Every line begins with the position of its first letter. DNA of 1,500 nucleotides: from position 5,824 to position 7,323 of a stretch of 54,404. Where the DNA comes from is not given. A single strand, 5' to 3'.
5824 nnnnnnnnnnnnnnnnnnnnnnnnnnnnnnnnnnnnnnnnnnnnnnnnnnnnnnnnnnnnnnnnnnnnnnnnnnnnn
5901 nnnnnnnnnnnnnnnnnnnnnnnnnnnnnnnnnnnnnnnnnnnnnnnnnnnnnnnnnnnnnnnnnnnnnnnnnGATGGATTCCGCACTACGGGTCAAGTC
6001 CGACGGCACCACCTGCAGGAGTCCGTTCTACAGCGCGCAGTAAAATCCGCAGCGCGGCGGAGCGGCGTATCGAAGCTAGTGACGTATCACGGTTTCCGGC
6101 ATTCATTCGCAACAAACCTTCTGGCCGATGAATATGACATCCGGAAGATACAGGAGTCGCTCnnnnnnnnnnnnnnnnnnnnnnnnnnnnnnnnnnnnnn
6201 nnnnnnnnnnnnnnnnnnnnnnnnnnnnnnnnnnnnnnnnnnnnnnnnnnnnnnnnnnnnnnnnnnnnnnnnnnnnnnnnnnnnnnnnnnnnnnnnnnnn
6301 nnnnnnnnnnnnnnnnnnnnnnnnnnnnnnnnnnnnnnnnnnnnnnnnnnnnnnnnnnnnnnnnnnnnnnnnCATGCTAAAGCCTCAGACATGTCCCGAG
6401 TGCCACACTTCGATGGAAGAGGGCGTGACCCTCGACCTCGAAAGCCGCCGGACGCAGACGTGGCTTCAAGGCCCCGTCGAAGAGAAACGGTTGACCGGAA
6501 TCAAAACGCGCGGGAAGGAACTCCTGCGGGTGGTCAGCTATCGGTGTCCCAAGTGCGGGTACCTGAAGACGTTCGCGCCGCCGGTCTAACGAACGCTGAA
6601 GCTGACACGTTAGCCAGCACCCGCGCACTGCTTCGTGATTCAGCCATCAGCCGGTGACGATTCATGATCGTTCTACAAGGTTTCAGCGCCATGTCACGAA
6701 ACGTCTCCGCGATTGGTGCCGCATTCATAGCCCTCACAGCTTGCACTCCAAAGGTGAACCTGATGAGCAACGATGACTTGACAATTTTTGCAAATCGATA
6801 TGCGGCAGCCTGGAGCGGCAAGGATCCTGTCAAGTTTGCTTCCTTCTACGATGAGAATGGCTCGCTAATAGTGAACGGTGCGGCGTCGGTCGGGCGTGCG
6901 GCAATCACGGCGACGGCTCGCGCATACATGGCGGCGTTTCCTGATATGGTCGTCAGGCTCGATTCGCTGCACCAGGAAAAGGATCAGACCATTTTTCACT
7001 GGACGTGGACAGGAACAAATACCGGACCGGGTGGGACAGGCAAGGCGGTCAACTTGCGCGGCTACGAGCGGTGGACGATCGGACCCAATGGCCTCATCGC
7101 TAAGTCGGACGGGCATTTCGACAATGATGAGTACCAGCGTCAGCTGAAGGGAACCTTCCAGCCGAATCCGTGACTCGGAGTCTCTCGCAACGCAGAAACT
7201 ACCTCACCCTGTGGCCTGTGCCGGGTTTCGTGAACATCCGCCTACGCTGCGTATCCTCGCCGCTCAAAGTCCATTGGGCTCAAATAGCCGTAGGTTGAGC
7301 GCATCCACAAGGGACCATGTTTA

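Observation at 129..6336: Decayed integron: truncated intI facing an array of about nine single-gene cassettes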

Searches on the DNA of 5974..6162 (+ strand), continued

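Call 57: search_with_rna_model(model_id=R2, sources=[L066, L067, L068, L069, L070, L071, L072, L073, L074, L075, L076, L077, L078, L079, L080, L081, L082, L083, L084, L085, L086, L087, L088, L089, L090, L091, L092, L093, L094, L095, L096, L097, L098, L099, L100, L101, L102, L103, L104, L105, L106, L107, L108, L109, L110, L111, L112, L113, L114, L115, L116, L117, L118, L119, L120, L121, L122, L123, L124, L125, L126, L127, L128, L129, L130, L131, L132, L133, L134, L135, L136, L137, L138, L139, L140, L141, L142, L143, L144, L145], filters=default, max_evalue=0.05, make_alignment=true)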
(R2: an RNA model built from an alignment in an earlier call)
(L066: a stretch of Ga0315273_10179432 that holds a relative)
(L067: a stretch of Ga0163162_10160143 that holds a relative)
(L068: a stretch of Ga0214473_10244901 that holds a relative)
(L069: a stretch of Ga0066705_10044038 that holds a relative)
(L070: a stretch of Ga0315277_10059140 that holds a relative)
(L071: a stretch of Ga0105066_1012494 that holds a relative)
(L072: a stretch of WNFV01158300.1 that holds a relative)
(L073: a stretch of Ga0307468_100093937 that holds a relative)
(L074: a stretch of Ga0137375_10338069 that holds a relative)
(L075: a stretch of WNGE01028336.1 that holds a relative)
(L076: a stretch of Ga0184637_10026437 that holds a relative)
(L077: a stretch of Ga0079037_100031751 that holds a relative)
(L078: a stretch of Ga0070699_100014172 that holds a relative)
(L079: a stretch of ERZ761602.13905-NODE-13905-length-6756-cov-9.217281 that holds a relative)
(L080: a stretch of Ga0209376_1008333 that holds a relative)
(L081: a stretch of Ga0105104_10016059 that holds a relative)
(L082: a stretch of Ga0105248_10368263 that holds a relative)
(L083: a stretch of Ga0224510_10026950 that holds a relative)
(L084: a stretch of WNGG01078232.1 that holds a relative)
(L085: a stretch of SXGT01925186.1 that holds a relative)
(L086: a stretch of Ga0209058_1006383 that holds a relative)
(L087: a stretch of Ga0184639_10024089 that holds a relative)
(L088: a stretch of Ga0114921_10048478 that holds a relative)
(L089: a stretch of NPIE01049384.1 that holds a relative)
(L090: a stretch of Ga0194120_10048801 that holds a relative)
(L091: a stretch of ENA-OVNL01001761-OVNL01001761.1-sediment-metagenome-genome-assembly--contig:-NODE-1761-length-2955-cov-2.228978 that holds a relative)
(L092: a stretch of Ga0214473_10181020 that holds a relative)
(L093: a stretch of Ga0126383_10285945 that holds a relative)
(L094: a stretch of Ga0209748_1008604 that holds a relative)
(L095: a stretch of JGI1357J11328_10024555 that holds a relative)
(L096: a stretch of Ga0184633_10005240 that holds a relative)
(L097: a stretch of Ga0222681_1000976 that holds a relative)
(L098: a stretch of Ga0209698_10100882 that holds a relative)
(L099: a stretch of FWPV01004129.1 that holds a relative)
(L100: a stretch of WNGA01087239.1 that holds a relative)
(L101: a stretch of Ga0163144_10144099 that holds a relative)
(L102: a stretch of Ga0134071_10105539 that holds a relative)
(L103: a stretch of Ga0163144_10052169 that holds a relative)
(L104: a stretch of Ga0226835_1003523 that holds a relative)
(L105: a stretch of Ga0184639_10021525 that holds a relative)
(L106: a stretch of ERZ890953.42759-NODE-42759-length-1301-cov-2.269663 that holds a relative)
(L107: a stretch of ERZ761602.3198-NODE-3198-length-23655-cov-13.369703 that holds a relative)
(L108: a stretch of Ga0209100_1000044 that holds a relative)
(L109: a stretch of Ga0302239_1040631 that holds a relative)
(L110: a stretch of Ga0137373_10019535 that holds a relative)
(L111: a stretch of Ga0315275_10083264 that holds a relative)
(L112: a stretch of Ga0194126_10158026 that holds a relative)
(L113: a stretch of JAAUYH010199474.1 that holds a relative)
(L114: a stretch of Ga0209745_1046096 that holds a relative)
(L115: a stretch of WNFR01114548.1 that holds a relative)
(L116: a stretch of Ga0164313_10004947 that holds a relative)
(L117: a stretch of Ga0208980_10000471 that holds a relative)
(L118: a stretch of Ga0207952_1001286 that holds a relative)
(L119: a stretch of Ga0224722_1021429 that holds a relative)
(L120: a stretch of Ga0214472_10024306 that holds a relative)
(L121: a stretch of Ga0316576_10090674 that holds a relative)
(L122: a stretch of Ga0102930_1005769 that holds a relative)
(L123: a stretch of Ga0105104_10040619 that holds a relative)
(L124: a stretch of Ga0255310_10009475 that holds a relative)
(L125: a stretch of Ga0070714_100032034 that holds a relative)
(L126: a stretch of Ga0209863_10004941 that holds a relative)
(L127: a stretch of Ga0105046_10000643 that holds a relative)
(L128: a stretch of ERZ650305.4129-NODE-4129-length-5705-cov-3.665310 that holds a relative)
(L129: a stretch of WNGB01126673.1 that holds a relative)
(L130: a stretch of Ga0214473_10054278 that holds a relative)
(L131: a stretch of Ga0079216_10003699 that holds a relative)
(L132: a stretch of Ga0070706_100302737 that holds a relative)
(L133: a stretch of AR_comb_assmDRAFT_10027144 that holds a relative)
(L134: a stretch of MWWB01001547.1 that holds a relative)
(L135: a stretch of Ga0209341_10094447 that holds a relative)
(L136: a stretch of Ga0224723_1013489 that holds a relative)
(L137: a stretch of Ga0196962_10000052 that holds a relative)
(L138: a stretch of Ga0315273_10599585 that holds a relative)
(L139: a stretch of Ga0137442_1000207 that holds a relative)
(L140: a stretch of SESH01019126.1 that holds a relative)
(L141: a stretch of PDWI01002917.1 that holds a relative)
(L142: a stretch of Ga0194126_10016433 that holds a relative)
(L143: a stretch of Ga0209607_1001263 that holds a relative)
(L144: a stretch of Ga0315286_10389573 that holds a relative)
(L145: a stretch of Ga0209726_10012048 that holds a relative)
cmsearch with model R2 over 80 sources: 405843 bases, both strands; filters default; matches with E-value up to 0.05: 34.
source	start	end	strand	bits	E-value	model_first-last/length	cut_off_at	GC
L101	3231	3294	-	45.7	6.2e-10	1-80/80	no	0.7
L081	2970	3051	-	42.8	4.5e-09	1-80/80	no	0.66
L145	3120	3183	-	40.9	1.6e-08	1-80/80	no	0.72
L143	8426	8498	+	38.8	6.2e-08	1-80/80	no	0.63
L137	8627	8727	+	38.8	6.2e-08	1-80/80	no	0.59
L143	2837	2902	+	36.2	3.7e-07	1-80/80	no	0.52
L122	32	132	+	35.3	6.4e-07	1-80/80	no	0.58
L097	1829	1957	+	34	1.6e-06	1-80/80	no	0.53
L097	3048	3176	+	32.3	4.9e-06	1-80/80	no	0.5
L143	3931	4048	+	32.3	4.9e-06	1-80/80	no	0.47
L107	14240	14308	-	31.9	6.4e-06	1-80/80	no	0.67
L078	5293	5382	-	31.2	1e-05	1-80/80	no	0.68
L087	2117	2189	-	30.8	1.3e-05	1-80/80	no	0.64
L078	4682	4774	-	29.8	2.7e-05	1-80/80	no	0.7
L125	4094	4219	-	28.4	6.5e-05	1-80/80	no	0.62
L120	6045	6149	-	27.7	0.00011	1-80/80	no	0.48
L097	3471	3600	+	27.6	0.00011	1-80/80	no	0.52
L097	6828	6956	+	27.4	0.00013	1-80/80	no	0.5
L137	7744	7844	+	27.2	0.00015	1-80/80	no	0.48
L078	5901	5966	-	27.2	0.00015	1-80/80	no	0.71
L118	10491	10619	-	26.9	0.00018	1-80/80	no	0.64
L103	6265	6343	-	26.1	0.00031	1-80/80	no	0.63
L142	8698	8754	-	25.3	0.00052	1-80/80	no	0.65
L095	931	1011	+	25.2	0.00058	1-80/80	no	0.63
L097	3810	3939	+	24.9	0.00069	1-80/80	no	0.52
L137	5653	5754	+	23.4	0.0019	1-80/80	no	0.49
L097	2433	2562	+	21.9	0.0053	1-80/80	no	0.49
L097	4870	4998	+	21.8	0.0054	1-80/80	no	0.47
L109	1043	1098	-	21.3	0.0075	1-80/80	no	0.59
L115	4072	4177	+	19.1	0.034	1-80/80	no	0.58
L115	3370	3475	+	18.9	0.038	1-80/80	no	0.58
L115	2791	2896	+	18.9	0.038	1-80/80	no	0.56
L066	2713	2829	-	18.9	0.038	1-80/80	no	0.74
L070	4046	4103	-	18.7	0.045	1-80/80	no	0.69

Alignment A6: 34 matches aligned to the model, 230 columns, each read 5' to 3' on its own strand. Consensus structure (alignment columns), stored with it:
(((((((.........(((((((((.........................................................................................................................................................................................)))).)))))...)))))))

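Call 59: build_rna_model(alignment_id=A6)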
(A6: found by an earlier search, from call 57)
Model R3 built from alignment A6 (34 sequences, 230 columns); structure: stored with the alignment.
model positions 73; base pairs 16; branch points 0; effective number of sequences 22.07; information 0.773 bits per position. Calibrated on 0.2 Mb of random sequence (short: E-values are rough).
structure used (alignment columns):
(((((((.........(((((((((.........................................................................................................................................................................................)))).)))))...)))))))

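Call 60: search_with_rna_model(model_id=R3, source=window, filters=off, max_evalue=10, show_alignments=10)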
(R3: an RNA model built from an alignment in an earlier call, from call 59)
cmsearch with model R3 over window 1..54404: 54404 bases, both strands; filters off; matches with E-value up to 10: 13.
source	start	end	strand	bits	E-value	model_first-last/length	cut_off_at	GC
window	143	199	+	30.9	1.3e-05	1-73/73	no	0.6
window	4679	4750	+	30.2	1.9e-05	1-73/73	no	0.68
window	5177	5277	+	28.7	4.6e-05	1-73/73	no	0.58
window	3567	3681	+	15.6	0.096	1-73/73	no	0.62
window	6584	6615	-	12.5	0.61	1-73/73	no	0.53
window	6584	6615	+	11.9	0.86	1-73/73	no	0.53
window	9966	10073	-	11.3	1.2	1-73/73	no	0.62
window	52764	52797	+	10.6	1.9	1-73/73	no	0.59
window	49764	49827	-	8.9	5.1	1-73/73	no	0.48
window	46690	46710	-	8.6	6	1-73/73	no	0.62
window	50895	51028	-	8.3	7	1-73/73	no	0.54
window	43428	43447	+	8.2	7.4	1-73/73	no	0.55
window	15749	15770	-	8.1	8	1-73/73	no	0.41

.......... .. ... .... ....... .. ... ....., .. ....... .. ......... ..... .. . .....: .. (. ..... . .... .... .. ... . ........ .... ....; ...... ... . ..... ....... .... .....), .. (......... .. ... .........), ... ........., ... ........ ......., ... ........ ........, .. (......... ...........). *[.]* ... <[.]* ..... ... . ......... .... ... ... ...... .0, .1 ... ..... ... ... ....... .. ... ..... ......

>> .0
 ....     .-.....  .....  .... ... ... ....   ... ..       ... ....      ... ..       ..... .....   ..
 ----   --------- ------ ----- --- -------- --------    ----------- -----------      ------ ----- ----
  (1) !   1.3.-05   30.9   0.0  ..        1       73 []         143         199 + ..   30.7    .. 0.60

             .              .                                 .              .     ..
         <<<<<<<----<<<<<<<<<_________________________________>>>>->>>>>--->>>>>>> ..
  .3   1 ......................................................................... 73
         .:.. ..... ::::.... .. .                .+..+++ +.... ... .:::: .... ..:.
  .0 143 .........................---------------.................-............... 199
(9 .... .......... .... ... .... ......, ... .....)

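Call 89: search_with_rna_model(model_id=R3, sources=[L146, L149, L150, L151], filters=off, max_evalue=1)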
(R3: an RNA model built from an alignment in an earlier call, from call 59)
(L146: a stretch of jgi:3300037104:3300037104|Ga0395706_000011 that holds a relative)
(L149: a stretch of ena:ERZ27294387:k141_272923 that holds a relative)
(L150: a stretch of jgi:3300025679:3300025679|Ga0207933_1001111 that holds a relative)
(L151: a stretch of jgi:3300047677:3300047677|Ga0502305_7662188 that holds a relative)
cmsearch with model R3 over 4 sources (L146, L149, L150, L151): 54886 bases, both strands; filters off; matches with E-value up to 1: 13.
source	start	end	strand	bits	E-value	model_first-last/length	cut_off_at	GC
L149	7872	7983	-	39.9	6.4e-08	1-73/73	no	0.66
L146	8392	8450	-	35.2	1e-06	1-73/73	no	0.61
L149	8410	8468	-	35.2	1e-06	1-73/73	no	0.61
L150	8410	8468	-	35.2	1e-06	1-73/73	no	0.61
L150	56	150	-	34.4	1.6e-06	1-73/73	no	0.57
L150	823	915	-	28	6.7e-05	1-73/73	no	0.61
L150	7872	7990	-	23.7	0.00086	1-73/73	no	0.66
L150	7554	7645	-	18.4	0.02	1-73/73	no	0.55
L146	2341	2422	-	17.7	0.029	1-73/73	no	0.57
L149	9801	9935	-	13.7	0.3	1-73/73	no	0.65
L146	9695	9829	-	13.7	0.31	1-73/73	no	0.66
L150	9739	9873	-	13.7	0.31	1-73/73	no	0.66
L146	3199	3322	-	12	0.8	1-73/73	no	0.57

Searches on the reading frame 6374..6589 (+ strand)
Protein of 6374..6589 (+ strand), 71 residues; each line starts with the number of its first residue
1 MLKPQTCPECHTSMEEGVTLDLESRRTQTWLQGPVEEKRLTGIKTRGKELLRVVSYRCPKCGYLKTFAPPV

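Call 5: search_protein_families(library=pfam, proteins=[window:6374-6589:+], max_evalue=0.01)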
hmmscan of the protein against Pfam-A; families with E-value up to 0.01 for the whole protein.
window:6374-6589:+ (71 aa): 6 families
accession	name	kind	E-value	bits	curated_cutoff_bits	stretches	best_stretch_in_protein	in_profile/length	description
PF20097.4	DUF6487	-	8.9e-05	23.3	24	1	7-62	1-59/67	Domain of unknown function (DUF6487)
PF13240.11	Zn_Ribbon_1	-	0.0017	18.5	25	0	58-63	16-21/23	zinc-ribbon domain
PF04032.22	Rpr2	-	0.0023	18.6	29.3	1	3-62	44-90/90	RNAse P Rpr2/Rpp21/SNM1 subunit domain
PF13453.11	Zn_ribbon_TFIIB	-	0.0028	17.4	22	0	6-16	1-11/41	Transcription factor zinc-finger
PF23165.1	zf-C2H2_FBX41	-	0.006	16.5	24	1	55-67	2-14/30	F-box only protein 41 C2H2 zinc finger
PF10058.14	Zn_ribbon_10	-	0.0064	16.7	24.2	0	48-64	37-53/54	ER junction formation factor lunapark, zinc ribbon finger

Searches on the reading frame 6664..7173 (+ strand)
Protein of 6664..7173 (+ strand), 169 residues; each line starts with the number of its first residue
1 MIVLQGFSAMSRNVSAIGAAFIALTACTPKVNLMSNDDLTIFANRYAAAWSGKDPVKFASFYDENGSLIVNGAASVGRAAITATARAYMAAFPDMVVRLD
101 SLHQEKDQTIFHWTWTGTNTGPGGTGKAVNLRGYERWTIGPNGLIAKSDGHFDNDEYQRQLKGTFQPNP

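Call 5: search_protein_families(library=pfam, proteins=[window:6664-7173:+], max_evalue=0.01)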
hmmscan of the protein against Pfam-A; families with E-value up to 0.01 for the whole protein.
window:6664-7173:+ (169 aa): 3 families
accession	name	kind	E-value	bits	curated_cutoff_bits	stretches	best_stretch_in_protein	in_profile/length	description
PF12680.13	SnoaL_2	-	9.2e-17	62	27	1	44-146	2-100/102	SnoaL-like domain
PF07366.18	SnoaL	-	3.6e-12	46.6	28.4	1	43-161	4-126/126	SnoaL-like polyketide cyclase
PF14534.12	DUF4440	-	2e-05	25.4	25.2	1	44-126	6-88/107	Domain of unknown function (DUF4440)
